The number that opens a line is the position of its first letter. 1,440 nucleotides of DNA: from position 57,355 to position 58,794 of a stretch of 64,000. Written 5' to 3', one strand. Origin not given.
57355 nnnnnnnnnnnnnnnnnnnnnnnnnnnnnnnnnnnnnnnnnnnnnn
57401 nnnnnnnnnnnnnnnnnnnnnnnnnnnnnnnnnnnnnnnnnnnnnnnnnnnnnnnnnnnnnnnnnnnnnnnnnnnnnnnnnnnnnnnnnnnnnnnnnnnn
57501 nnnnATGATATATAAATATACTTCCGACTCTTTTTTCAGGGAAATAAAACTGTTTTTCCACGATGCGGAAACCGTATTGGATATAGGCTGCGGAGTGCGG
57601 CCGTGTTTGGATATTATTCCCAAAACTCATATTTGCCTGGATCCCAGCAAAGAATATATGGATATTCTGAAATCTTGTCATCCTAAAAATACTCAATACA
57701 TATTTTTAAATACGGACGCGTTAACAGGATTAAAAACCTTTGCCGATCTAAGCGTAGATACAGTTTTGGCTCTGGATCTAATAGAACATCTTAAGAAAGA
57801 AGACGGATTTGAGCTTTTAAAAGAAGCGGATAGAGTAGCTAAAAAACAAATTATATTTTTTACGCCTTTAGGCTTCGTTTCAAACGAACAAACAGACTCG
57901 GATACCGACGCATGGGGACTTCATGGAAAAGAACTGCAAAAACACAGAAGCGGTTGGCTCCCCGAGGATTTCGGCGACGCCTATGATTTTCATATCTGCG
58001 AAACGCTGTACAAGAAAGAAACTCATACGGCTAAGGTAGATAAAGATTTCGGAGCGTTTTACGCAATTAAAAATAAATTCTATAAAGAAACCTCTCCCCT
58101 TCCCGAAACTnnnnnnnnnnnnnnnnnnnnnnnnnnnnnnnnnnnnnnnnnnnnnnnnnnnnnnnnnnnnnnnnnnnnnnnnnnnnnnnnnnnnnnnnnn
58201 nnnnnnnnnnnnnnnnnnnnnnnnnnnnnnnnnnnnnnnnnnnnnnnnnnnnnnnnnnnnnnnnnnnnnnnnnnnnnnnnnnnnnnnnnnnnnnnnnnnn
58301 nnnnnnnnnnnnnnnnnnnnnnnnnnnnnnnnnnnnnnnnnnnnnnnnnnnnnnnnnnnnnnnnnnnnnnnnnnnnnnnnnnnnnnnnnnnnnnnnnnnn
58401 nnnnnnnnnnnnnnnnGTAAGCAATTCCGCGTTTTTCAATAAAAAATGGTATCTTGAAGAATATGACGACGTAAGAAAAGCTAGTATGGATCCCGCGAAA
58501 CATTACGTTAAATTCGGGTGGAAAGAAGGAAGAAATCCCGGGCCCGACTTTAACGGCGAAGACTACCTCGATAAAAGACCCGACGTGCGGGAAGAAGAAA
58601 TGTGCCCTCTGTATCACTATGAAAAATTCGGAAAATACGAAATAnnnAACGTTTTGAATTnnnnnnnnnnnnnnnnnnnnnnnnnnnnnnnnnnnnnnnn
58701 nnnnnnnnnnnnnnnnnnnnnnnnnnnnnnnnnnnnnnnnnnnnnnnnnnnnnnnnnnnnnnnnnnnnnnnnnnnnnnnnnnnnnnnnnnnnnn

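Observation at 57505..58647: Methyltransferase with a 21-bp tandem-repeat coiled coil: candidate chain-terminating molecular ruler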

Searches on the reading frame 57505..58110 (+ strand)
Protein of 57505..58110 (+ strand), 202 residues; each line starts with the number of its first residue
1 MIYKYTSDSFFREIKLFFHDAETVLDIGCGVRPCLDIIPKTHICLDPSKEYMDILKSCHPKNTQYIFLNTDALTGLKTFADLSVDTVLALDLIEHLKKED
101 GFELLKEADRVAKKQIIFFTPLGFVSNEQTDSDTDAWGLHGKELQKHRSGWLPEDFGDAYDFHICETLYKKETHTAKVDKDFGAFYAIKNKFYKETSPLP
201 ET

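Call 45: find_related_loci(query=A3, collection=genome_contigs, flank=10000)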
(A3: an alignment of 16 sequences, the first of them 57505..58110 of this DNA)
Query A3 (202 aa) in genome_contigs; peptide patterns used: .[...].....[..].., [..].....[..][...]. (x = any residue, [..] = any of these).
188 stretches matched a pattern; 147 encode a relative of the query (tblastn E <= 1e-3); the best 80 are kept; 80 distinct loci.
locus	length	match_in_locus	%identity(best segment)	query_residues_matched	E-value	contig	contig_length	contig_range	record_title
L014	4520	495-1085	53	2-198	4e-73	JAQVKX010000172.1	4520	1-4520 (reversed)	MAG: Candidatus Gastranaerophilales bacterium isolate STE_97 NODE_60397_length_4520_cov_3.573185_Sandtown_E, whole genom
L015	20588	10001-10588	46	5-201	4e-56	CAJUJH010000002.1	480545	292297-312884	TPA_asm: Candidatus Gastranaerophilales bacterium isolate MGBC142924 genome assembly, contig: MGBC142924.2, whole genome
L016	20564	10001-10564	43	3-190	3e-52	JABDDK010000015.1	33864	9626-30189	MAG: Alphaproteobacteria bacterium isolate BWMinHeated_Nextera12_MAG4 3300020866.a:Ga0207080_1034, whole genome shotgun 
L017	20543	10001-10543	49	20-197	4e-52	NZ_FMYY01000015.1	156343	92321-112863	Paenibacillus sp. cl123, whole genome shotgun sequence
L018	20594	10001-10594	42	3-202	2e-51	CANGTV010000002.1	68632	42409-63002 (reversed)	MAG: Alphaproteobacteria bacterium isolate RE-15aug16-201 genome assembly, contig: RE-15aug16-C266, whole genome shotgun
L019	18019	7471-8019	45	17-199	8e-52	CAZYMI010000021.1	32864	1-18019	MAG TPA_asm: uncultured Pseudobdellovibrionaceae bacterium isolate SRP287051_co2_47 genome assembly, contig: NODE_2832_l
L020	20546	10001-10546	42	9-190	8e-51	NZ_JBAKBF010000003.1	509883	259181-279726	Pannonibacter anstelovis strain Pt1 NODE_3_length_509883_cov_34.872195, whole genome shotgun sequence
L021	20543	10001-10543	45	20-201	9e-51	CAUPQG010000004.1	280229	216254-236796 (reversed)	MAG: uncultured Rhodoferax sp. isolate m13-metabat.4 genome assembly, contig: m13-c14, whole genome shotgun sequence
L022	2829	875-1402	46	21-196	1e-50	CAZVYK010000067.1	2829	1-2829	MAG TPA_asm: uncultured Caldisericales bacterium isolate binchicken_co204_193 genome assembly, contig: NODE_48744_length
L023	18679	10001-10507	47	22-190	1e-50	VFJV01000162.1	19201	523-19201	MAG: Gammaproteobacteria bacterium isolate Bin_72_2 c_000001589575, whole genome shotgun sequence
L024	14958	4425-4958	45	22-200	1e-50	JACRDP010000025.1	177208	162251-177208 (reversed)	MAG: Elusimicrobia bacterium isolate NC_groundwater_1675_Pr3_B-0.1um_66_20 SR-2_scaffold_141_3210279, whole genome shotg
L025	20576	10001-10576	41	7-198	1e-50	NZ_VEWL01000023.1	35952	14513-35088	Ochrobactrum teleogrylli strain LCB8 contig23, whole genome shotgun sequence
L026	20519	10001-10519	48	17-190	3e-50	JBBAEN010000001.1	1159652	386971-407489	MAG: Micavibrio sp. isolate SO_2017_LW2_157 scaffold_1_c1_LW138R_2017, whole genome shotgun sequence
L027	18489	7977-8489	44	20-190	4e-52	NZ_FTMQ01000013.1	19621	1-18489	Rhizobium sp. RU33A, whole genome shotgun sequence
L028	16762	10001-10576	42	1-190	9e-50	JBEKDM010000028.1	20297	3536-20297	MAG: Methanomassiliicoccales archaeon isolate SPRUCE 183 SPRUCE_183_29, whole genome shotgun sequence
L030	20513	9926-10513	40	5-201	4e-49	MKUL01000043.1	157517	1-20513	MAG: Alphaproteobacteria bacterium 41-28 SCNpilot_cont_1000_p_scaffold_379, whole genome shotgun sequence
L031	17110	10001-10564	42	3-190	4e-49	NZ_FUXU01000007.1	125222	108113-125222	Enterovibrio nigricans DSM 22720, whole genome shotgun sequence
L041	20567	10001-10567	41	2-190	1e-47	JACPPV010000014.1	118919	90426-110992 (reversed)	MAG: Chloroflexi bacterium isolate NC_groundwater_636_Ag_B-0.1um_54_266 B_1_S1_Biohub_coassembly_k141_1976669, whole gen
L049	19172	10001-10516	46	19-190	4e-46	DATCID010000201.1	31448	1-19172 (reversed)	MAG TPA_asm: Ruminiclostridium sp. isolate SMAG_U7850 k141_56581, whole genome shotgun sequence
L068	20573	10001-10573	38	2-191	2e-43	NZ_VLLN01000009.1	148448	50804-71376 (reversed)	Geobacter argillaceus strain ATCC BAA-1139 Ga0052872_scaffold00009.9, whole genome shotgun sequence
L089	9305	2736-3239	42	24-189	9e-40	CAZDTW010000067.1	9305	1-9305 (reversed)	MAG TPA_asm: uncultured Methanobacterium sp. isolate binchicken_co22_99 genome assembly, contig: NODE_7408_length_9305_c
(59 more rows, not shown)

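Call 52: search_protein_representatives(protein=window:57505-58110:+)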
Query: 202 residues. Proteins with E-value up to 0.001 (for the whole library): 2000; up to 1e-10: 570; up to 1e-30: 190. The best 150 are listed.
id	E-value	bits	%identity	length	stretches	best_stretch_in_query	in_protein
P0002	3.5e-134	461.2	100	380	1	1-202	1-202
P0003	9.9e-69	247.4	55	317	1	2-201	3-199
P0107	5.8e-61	222.0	54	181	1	13-190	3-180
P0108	5.7e-59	215.5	49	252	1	3-193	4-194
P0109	3.1e-55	203.3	43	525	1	3-193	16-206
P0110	6.8e-54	199.0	51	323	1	3-194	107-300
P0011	1.7e-53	197.6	50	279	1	17-192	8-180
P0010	4.7e-53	196.2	48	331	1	3-195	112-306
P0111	1.1e-50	188.5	47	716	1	3-193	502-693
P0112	1.2e-50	188.4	51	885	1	4-193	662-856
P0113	1.9e-50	187.7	49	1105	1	8-191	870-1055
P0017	3.5e-50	186.8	51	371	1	18-190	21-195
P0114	2.8e-48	180.6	50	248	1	20-190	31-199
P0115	4.6e-48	179.9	51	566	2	62-190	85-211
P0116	2.3e-47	177.6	48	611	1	4-194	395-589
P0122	1.0e-44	169.0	45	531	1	17-201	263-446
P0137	1.4e-41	158.8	43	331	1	20-192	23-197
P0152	3.4e-40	154.2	37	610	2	21-190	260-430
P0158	1.2e-39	152.5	40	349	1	1-198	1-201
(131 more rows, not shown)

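Call 80: search_protein_families(library=pfam, proteins=[L018:8550-9968:+, L020:8478-9920:+, L025:8424-9920:+, L026:8650-9915:+, L030:8433-9869:+, L031:8657-9940:+, L041:8620-9972:+, L049:8655-9941:+, L068:8704-9981:+, L089:1249-2655:+], max_evalue=0.001)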
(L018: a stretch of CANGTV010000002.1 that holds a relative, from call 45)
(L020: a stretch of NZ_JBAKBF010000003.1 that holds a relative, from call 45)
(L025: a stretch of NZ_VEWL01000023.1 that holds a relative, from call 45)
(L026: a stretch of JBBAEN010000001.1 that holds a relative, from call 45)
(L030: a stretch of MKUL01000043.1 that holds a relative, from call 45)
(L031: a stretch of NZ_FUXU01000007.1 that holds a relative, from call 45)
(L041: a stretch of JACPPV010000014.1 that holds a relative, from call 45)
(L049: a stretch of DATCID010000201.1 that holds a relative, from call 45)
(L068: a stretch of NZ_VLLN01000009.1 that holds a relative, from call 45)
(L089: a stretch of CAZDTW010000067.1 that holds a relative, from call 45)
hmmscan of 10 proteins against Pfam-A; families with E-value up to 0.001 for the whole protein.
L018:8550-9968:+ (472 aa): 6 families
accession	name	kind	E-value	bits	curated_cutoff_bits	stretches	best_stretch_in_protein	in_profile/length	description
PF00005.33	ABC_tran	-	2.1e-21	77.4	25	1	66-198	1-136/137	ABC transporter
PF14524.12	Wzt_C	-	1e-09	39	30.4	1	312-454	3-139/143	Wzt C-terminal domain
PF13476.12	AAA_23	-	3.8e-05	24.9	27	1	67-105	11-48/201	AAA domain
PF13555.12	AAA_29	-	6e-05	23.1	27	1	71-110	17-55/61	P-loop containing region of AAA domain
PF02463.25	SMC_N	-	0.00026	21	40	0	58-100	5-48/220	RecF/RecN/SMC N terminal domain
PF13401.12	AAA_22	-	0.00058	20.6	27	0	81-227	10-122/130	AAA domain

L020:8478-9920:+ (480 aa): 6 families
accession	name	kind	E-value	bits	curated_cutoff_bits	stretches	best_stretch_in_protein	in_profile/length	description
PF14524.12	Wzt_C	-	4.8e-31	108.1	30.4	1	331-465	3-140/143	Wzt C-terminal domain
PF00005.33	ABC_tran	-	9.9e-20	72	25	1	78-210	1-136/137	ABC transporter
PF13476.12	AAA_23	-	0.00019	22.6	27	1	79-113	11-44/201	AAA domain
PF02463.25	SMC_N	-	0.00043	20.2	40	0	90-116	26-52/220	RecF/RecN/SMC N terminal domain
PF13555.12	AAA_29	-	0.00064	19.9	27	0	88-116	22-50/61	P-loop containing region of AAA domain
PF13304.12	AAA_21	-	0.00087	19.9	27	0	92-108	3-19/304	AAA domain, putative AbiEii toxin, Type IV TA system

L025:8424-9920:+ (498 aa): 5 families
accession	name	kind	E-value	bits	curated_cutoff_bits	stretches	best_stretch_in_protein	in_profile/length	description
PF14524.12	Wzt_C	-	4e-35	121.3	30.4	1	350-484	2-139/143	Wzt C-terminal domain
PF00005.33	ABC_tran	-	5.7e-20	72.7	25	1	108-240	1-136/137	ABC transporter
PF13476.12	AAA_23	-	5.9e-05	24.2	27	1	109-143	11-44/201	AAA domain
PF02463.25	SMC_N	-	0.00031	20.7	40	0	119-139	25-45/220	RecF/RecN/SMC N terminal domain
PF13555.12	AAA_29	-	0.00034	20.7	27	1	114-146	18-50/61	P-loop containing region of AAA domain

L026:8650-9915:+ (421 aa): 2 families
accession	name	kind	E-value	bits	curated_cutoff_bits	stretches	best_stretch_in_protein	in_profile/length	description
PF00005.33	ABC_tran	-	1.6e-20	74.6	25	1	53-184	1-135/137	ABC transporter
PF13304.12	AAA_21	-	2e-05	25.3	27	1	66-86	2-22/304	AAA domain, putative AbiEii toxin, Type IV TA system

L030:8433-9869:+ (478 aa): 5 families
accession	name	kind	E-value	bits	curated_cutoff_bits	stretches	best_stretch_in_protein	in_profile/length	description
PF00005.33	ABC_tran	-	1.8e-21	77.6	25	1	70-202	1-136/137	ABC transporter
PF14524.12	Wzt_C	-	1.3e-09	38.6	30.4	1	318-460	3-139/143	Wzt C-terminal domain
PF13555.12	AAA_29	-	0.00015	21.9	27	1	74-108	16-50/61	P-loop containing region of AAA domain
PF13476.12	AAA_23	-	0.00037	21.6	27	1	72-109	14-48/201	AAA domain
PF02463.25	SMC_N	-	0.00053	19.9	40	0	82-105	26-49/220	RecF/RecN/SMC N terminal domain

L031:8657-9940:+ (427 aa): 7 families
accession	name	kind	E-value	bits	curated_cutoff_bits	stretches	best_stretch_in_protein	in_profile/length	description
PF14524.12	Wzt_C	-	2.5e-30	105.8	30.4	1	279-406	3-130/143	Wzt C-terminal domain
PF00005.33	ABC_tran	-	2.3e-20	74.1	25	1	53-185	1-136/137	ABC transporter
PF13476.12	AAA_23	-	3.4e-06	28.3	27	1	54-98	11-54/201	AAA domain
PF02463.25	SMC_N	-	5.1e-05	23.2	40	0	55-87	17-48/220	RecF/RecN/SMC N terminal domain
PF13555.12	AAA_29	-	6.4e-05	23.1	27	1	56-91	15-50/61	P-loop containing region of AAA domain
PF13175.12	AAA_15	-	0.00015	22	32.1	1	51-83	12-43/374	AAA ATPase domain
PF13304.12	AAA_21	-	0.00076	20.1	27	0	67-83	3-19/304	AAA domain, putative AbiEii toxin, Type IV TA system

L041:8620-9972:+ (450 aa): 3 families
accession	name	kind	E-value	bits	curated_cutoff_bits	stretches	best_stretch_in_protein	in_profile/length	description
PF00005.33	ABC_tran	-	6.9e-24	85.4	25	1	83-214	1-135/137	ABC transporter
PF14524.12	Wzt_C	-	2.8e-07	31.1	30.4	1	298-428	5-140/143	Wzt C-terminal domain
PF13304.12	AAA_21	-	4e-05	24.3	27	1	97-116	3-22/304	AAA domain, putative AbiEii toxin, Type IV TA system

L049:8655-9941:+ (428 aa): 2 families
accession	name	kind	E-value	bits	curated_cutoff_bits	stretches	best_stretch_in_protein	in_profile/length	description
PF00005.33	ABC_tran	-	6.2e-24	85.6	25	1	60-191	1-135/137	ABC transporter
PF14524.12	Wzt_C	-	1.5e-09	38.5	30.4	1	278-385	7-112/143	Wzt C-terminal domain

L068:8704-9981:+ (425 aa): 3 families
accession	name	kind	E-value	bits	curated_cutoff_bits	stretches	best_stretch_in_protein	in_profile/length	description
PF00005.33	ABC_tran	-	1.2e-22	81.4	25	1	61-192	1-135/137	ABC transporter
PF13304.12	AAA_21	-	0.0001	22.9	27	1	75-94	3-22/304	AAA domain, putative AbiEii toxin, Type IV TA system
PF14524.12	Wzt_C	-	0.00045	20.7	30.4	1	279-397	8-130/143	Wzt C-terminal domain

L089:1249-2655:+ (468 aa): 5 families
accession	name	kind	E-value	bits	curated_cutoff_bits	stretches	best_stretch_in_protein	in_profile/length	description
PF00005.33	ABC_tran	-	4.5e-24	86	25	1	54-186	1-136/137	ABC transporter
PF14524.12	Wzt_C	-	1.6e-15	57.8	30.4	1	315-460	4-143/143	Wzt C-terminal domain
PF13476.12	AAA_23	-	0.00012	23.3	27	1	55-94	11-49/201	AAA domain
PF13555.12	AAA_29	-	0.00027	21.1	27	1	57-92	15-50/61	P-loop containing region of AAA domain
PF13304.12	AAA_21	-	0.0005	20.7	27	0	68-84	3-19/304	AAA domain, putative AbiEii toxin, Type IV TA system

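Call 86: list_cluster_members(proteins=[P0008, P0018, P0031, P0023, P0122, P0137, P0152, P0158, P0022, P0058])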
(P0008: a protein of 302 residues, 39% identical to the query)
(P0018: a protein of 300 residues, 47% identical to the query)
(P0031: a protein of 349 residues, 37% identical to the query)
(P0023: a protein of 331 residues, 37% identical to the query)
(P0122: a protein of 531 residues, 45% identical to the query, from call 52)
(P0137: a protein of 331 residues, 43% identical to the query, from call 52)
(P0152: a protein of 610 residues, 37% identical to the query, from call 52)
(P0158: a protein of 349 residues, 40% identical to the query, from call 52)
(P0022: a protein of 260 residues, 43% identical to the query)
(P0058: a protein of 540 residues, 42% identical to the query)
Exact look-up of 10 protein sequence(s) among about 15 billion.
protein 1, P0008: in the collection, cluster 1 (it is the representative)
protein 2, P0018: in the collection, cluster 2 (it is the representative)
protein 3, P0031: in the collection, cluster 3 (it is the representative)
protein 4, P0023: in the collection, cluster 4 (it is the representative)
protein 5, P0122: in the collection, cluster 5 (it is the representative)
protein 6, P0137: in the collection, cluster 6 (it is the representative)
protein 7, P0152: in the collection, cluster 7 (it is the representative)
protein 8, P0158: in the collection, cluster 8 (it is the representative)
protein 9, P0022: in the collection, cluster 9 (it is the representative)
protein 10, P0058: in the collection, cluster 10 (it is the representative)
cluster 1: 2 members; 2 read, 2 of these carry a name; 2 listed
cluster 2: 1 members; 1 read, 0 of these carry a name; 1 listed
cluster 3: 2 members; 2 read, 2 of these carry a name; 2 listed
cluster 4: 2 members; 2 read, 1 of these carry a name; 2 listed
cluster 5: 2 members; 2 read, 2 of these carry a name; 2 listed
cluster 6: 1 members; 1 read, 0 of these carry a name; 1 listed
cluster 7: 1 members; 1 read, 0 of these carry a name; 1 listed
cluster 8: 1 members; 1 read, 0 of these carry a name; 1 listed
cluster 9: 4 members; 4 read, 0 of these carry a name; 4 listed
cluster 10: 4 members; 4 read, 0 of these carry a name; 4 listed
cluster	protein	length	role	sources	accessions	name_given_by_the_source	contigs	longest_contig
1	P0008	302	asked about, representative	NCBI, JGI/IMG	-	hypothetical protein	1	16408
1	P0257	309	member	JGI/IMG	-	ubiquinone/menaquinone biosynthesis C-methylase UbiE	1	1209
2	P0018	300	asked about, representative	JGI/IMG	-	-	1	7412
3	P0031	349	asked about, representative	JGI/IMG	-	hypothetical protein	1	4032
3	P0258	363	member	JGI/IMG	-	flagellar biosynthesis GTPase FlhF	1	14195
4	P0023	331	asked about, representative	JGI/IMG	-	hypothetical protein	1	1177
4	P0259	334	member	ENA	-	-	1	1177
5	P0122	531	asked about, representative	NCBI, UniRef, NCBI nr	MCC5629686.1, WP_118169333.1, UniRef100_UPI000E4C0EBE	methyltransferase domain-containing protein [Nostoc sphaeroides CHAB 2801] | class I SAM-dependent methyltransferase n=1 Tax=Nostoc sphaeroides TaxID=446679 ... | class I SAM-dependent methyltransferase [Nostoc sphaeroides]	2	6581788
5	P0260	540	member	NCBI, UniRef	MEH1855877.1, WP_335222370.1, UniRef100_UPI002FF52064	MAG: methyltransferase domain-containing protein [Nostoc sp.] | methyltransferase domain-containing protein n=1 Tax=Nostoc sp. TaxID=1180 ...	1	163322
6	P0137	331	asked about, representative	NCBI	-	-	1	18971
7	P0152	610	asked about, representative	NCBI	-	-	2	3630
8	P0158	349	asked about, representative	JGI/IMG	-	-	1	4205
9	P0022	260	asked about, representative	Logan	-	-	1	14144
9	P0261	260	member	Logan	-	-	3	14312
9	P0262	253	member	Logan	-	-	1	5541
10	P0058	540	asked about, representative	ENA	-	-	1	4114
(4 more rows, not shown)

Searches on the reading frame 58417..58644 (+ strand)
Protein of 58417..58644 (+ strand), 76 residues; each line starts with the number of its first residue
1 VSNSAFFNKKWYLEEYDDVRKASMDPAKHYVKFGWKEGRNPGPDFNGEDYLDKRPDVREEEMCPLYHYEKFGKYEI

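Call 81: predict_structure(alignment_id=A4)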
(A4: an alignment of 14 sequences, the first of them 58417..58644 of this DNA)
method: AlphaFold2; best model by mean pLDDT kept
length: 76 residues; sequences in the alignment: 14
mean_pLDDT: 94.1   pTM: 0.82
mean pLDDT of the five models: 94.1, 93.7, 93.6, 93.4, 93.0
residues with pLDDT >= 90: 69; 70-90: 4; 50-70: 3; < 50: 0
segments of 3 or more residues with pLDDT < 50: none
pLDDT, mean of each block of 10 residues (from residue 1): 95 98 97 97 97 95 95 70
secondary structure, 60 per line:
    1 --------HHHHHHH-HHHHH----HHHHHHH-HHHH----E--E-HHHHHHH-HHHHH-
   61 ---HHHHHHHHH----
elements in order: H9-15 H17-21 H26-32 H34-37 H47-53 H55-59 H64-72

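Call 84: fold_search(model_id=the predicted structure, library=pdb)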
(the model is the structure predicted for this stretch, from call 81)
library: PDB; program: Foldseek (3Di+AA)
matches with E <= 10: 1; with E <= 0.001: 0
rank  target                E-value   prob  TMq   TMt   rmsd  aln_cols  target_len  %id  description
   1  5zci_B                7.9e+00  0.02  0.26  0.08  10.3        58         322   17  Crystal structure of apo form of Xylose reductase from Debaryomyces nepalensis (released 2018-11-07)
